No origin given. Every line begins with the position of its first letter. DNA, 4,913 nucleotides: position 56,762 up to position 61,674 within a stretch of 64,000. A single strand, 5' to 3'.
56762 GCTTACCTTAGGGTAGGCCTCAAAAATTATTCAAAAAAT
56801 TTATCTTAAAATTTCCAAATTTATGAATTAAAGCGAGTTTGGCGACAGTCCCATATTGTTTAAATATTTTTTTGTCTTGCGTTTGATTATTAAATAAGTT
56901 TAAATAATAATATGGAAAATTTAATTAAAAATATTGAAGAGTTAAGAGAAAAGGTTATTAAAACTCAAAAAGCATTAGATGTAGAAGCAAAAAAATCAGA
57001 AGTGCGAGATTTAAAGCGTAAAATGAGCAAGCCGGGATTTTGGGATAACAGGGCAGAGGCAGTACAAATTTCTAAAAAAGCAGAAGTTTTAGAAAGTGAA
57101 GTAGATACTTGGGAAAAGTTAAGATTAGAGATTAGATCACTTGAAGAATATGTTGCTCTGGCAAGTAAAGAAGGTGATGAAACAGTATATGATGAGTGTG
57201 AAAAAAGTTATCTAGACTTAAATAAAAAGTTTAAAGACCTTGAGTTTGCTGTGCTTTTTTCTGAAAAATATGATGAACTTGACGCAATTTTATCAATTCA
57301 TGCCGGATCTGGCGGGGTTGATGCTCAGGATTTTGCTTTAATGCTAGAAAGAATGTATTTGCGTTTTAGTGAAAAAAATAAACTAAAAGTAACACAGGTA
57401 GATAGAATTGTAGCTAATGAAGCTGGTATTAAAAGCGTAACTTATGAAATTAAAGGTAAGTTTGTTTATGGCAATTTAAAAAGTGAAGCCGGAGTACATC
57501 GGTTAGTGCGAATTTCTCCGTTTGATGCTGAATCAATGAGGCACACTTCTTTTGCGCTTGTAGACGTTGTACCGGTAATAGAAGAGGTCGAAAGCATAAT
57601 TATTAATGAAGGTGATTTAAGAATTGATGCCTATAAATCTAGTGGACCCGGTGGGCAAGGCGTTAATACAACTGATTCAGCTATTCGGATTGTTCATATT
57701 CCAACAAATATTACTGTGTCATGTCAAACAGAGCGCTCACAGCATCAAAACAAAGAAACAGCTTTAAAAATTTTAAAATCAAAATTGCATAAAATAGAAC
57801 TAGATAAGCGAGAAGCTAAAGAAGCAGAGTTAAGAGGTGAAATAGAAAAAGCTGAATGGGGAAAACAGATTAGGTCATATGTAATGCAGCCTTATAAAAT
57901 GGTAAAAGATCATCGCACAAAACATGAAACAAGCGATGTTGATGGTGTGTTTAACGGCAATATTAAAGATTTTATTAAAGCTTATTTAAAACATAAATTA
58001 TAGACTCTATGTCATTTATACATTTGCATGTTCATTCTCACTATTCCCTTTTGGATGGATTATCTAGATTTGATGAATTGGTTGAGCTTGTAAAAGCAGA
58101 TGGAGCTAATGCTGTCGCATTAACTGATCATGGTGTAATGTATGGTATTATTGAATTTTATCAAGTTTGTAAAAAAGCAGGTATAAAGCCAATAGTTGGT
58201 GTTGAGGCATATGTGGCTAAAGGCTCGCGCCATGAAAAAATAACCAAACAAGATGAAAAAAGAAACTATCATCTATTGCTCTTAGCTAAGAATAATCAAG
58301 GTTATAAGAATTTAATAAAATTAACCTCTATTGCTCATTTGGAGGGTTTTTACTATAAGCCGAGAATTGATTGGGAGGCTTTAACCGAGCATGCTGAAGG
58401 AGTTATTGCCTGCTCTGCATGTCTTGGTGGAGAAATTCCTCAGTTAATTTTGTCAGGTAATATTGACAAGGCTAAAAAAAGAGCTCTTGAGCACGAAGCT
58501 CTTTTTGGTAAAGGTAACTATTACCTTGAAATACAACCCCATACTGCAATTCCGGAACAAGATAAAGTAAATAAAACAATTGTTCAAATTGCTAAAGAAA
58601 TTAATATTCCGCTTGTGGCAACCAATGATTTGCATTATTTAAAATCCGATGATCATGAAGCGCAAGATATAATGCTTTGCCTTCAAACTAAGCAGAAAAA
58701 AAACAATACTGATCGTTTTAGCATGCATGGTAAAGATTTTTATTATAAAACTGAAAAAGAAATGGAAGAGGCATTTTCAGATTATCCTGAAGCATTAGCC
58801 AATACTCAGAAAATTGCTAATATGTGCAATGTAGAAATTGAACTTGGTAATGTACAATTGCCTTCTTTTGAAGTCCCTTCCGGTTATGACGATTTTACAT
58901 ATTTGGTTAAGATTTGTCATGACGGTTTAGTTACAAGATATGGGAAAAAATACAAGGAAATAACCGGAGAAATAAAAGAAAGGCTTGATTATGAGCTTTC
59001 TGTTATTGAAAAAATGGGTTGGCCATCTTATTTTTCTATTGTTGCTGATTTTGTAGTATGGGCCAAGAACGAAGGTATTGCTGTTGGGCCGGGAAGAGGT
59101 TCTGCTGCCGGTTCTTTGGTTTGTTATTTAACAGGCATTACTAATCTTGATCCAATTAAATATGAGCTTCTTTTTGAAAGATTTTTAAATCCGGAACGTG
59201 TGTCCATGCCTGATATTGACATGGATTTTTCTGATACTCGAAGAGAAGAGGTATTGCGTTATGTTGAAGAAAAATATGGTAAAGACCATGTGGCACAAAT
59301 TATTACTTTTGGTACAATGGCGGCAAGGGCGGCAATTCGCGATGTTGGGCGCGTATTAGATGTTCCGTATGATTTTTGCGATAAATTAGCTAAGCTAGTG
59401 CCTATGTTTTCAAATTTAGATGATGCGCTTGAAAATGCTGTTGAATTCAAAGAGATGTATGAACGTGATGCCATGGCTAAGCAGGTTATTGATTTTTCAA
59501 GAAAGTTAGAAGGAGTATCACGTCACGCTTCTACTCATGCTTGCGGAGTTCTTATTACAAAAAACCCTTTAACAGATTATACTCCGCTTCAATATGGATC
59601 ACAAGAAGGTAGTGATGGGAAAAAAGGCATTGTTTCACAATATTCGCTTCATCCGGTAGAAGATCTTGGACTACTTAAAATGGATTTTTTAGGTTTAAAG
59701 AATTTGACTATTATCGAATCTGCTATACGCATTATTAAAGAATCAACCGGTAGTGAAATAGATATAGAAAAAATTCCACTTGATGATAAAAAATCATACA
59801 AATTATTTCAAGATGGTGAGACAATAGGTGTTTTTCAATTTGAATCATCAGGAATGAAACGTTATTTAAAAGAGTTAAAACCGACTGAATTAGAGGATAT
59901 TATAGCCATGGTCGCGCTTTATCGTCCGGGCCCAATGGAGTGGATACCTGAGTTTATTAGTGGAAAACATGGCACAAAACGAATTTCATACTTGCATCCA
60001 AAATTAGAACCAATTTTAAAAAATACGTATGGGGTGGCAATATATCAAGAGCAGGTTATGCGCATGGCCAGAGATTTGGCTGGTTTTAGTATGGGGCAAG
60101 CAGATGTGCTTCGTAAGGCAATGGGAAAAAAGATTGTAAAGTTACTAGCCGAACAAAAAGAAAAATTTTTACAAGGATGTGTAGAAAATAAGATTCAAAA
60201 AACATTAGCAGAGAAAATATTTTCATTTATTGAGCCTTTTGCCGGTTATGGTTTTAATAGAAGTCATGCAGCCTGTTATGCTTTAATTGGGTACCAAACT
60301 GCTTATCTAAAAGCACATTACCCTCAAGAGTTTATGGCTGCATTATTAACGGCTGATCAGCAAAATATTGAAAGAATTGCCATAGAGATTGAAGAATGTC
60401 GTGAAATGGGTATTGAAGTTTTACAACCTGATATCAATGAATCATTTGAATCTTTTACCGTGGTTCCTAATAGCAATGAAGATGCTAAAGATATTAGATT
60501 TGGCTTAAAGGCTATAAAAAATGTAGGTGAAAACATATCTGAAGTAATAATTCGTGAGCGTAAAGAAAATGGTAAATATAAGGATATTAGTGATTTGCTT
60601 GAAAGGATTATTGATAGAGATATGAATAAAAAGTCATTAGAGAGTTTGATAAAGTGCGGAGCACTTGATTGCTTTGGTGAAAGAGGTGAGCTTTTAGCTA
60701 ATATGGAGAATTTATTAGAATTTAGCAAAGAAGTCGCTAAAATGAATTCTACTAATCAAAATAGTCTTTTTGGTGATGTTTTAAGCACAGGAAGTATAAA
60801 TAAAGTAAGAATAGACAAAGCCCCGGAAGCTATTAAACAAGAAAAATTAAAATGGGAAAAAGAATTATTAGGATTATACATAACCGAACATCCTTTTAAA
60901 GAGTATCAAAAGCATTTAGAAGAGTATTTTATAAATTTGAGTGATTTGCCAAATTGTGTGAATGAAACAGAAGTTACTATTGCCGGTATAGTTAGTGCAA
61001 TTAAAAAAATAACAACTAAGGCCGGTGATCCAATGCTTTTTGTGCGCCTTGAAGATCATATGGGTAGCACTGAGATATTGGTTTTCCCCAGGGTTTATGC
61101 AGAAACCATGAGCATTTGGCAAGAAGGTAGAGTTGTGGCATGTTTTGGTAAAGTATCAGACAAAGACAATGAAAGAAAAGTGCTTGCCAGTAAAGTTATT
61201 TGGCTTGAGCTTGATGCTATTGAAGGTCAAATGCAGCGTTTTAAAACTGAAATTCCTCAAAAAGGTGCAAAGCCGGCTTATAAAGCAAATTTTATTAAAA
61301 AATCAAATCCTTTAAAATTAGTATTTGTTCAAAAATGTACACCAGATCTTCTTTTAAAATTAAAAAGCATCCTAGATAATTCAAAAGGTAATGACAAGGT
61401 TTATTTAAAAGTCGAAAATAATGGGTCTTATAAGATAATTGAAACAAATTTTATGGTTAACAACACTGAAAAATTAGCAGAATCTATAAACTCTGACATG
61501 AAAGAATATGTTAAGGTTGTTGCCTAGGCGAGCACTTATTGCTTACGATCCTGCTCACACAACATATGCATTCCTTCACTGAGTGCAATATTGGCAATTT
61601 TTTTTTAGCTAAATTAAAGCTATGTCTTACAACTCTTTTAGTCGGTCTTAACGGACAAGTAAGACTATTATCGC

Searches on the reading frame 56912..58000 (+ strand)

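Call 9: search_protein_families(library=pfam, proteins=[window:56912-58000:+], max_evalue=0.001)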
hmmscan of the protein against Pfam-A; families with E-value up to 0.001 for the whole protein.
window:56912-58000:+ (363 aa): 2 families
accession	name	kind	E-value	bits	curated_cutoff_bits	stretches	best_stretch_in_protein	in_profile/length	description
PF03462.23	PCRF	-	1.1e-47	162.8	24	1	28-217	2-194/194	PCRF domain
PF00472.26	RF-1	-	2e-40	137.8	35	1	225-335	2-116/116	RF-1 domain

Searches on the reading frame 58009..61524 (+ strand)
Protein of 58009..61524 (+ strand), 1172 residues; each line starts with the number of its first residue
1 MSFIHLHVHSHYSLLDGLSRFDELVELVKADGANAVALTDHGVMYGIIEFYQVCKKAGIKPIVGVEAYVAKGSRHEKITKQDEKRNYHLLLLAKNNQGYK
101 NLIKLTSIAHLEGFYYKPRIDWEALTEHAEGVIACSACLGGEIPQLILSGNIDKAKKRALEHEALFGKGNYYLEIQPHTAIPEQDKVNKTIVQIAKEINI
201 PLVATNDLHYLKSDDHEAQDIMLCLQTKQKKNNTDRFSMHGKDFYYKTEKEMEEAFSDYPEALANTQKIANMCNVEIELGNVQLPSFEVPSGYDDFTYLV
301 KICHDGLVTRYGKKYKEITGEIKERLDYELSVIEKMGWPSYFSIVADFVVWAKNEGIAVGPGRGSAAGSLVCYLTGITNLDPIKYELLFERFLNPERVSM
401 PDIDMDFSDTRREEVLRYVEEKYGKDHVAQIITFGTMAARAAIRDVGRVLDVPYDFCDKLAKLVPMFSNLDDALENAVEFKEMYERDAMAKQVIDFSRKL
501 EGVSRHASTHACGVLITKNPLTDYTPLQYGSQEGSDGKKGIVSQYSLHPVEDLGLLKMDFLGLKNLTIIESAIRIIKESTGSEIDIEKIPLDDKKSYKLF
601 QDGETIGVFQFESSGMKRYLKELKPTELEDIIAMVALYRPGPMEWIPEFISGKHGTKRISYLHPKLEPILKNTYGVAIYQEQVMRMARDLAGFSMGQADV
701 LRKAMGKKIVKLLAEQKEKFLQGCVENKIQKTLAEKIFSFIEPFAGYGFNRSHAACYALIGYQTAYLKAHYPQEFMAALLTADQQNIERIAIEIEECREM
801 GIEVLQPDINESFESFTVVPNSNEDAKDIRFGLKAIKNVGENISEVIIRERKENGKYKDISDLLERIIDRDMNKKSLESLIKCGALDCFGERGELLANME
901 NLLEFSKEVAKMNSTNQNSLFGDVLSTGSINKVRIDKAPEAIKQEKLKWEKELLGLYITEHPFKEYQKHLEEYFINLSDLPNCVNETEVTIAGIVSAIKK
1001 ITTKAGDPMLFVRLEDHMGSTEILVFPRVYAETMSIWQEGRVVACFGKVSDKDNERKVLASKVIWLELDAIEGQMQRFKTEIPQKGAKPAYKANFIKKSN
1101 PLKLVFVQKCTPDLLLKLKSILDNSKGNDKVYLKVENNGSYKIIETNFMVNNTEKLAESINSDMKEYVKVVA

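Call 9: search_protein_families(library=pfam, proteins=[window:58009-61524:+], max_evalue=0.001)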
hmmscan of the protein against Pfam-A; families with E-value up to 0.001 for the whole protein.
window:58009-61524:+ (1172 aa): 5 families
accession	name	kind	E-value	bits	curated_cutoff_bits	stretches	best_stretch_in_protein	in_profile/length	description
PF07733.18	DNA_pol3_alpha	-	1.4e-102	343.2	23.9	1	298-562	2-260/260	Bacterial DNA polymerase III alpha NTPase domain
PF17657.6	DNA_pol3_finger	-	5.1e-66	221.5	22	1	565-727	1-165/166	Bacterial DNA polymerase III alpha subunit finger domain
PF02811.25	PHP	-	6.5e-58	196.1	26.4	1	5-178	1-164/164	PHP domain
PF14579.12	HHH_6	-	4e-28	97.9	25.6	1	801-891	1-85/90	Helix-hairpin-helix motif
PF01336.31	tRNA_anti-codon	-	6.5e-09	36.1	27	1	989-1063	1-72/75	OB-fold nucleic acid binding domain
